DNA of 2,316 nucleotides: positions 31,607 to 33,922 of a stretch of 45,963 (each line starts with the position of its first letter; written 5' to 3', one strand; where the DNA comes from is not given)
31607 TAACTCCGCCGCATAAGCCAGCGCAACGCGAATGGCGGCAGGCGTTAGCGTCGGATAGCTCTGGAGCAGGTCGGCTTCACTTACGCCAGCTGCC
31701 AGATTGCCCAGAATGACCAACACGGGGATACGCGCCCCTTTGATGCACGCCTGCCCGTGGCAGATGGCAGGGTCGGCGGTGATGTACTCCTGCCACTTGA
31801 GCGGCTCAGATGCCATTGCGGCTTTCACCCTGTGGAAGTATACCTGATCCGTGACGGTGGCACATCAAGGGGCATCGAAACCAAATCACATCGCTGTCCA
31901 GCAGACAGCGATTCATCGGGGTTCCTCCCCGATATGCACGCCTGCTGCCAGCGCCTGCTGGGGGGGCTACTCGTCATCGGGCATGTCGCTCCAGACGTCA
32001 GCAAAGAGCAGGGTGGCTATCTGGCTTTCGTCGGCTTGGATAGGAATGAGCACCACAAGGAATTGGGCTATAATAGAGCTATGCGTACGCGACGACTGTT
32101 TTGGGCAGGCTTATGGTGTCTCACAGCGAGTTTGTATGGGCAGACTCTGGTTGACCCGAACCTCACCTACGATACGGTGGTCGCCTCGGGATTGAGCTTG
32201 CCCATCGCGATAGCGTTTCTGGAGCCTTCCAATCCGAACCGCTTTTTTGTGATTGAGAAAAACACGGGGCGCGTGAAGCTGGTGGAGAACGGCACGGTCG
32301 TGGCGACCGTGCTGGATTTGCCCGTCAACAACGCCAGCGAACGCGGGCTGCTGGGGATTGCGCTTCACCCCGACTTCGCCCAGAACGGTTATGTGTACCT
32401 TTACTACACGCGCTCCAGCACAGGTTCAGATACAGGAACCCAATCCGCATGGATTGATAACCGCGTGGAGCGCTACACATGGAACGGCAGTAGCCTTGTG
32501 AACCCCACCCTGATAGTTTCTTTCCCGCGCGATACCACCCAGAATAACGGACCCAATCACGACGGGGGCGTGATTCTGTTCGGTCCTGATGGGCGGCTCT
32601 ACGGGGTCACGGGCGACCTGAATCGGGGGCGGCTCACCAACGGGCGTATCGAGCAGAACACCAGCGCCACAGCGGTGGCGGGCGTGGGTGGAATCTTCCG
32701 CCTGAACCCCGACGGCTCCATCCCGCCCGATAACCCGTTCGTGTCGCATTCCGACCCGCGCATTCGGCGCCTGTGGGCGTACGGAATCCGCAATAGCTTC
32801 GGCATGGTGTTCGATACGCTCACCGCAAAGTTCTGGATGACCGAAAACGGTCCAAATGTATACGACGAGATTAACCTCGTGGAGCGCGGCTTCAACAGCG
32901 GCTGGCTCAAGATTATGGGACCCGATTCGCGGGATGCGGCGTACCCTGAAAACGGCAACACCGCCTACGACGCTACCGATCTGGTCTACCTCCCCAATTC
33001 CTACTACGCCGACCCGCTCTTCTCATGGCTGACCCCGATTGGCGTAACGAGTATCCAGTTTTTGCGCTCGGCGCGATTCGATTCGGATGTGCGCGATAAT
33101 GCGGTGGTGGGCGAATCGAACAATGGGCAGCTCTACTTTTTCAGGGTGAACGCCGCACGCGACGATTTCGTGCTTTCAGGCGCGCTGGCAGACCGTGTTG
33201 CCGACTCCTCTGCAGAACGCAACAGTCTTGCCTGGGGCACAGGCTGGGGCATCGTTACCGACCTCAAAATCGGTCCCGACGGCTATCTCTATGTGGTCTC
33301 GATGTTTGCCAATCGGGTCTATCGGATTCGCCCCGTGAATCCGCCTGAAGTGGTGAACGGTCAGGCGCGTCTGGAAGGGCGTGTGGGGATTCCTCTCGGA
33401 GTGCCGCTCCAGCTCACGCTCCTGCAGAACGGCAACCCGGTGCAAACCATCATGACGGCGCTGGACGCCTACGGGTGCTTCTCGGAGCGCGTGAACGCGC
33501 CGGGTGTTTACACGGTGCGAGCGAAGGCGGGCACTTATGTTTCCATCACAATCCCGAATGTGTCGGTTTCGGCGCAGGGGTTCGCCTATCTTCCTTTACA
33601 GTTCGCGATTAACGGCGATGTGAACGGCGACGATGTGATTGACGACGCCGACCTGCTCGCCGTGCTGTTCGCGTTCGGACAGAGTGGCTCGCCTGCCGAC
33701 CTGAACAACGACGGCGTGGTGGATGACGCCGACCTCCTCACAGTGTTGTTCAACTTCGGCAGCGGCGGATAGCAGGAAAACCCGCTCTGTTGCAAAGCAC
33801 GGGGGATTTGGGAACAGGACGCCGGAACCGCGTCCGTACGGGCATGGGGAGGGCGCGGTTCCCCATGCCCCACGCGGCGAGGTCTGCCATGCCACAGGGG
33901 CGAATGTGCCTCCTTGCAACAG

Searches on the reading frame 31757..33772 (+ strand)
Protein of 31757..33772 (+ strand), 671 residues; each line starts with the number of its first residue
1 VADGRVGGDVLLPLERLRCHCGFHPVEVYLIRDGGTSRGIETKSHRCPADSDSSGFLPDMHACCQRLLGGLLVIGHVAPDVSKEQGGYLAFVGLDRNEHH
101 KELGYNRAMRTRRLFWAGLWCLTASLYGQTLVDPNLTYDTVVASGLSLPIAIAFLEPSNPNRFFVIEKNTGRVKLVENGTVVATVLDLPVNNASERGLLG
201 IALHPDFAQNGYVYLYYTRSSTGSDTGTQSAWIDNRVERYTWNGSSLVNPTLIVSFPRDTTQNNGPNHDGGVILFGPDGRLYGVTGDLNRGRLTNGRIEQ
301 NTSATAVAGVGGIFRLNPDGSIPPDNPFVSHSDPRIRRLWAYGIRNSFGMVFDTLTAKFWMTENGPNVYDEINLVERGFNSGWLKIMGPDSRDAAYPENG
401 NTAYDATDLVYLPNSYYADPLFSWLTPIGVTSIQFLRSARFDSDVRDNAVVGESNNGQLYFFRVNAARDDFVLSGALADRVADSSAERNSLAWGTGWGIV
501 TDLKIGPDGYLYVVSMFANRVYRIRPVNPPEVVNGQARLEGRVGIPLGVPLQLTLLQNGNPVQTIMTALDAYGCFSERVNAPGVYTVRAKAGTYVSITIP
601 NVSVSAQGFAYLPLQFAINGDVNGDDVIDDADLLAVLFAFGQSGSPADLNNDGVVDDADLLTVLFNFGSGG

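Call 41: search_protein_families(library=pfam, proteins=[window:31757-33772:+])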
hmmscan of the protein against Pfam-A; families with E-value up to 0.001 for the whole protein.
window:31757-33772:+ (671 aa): 1 family
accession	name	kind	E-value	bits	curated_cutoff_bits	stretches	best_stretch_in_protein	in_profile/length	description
PF07995.17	GSDH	-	3.7e-48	165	25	1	148-515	3-323/332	Glucose / Sorbosone dehydrogenase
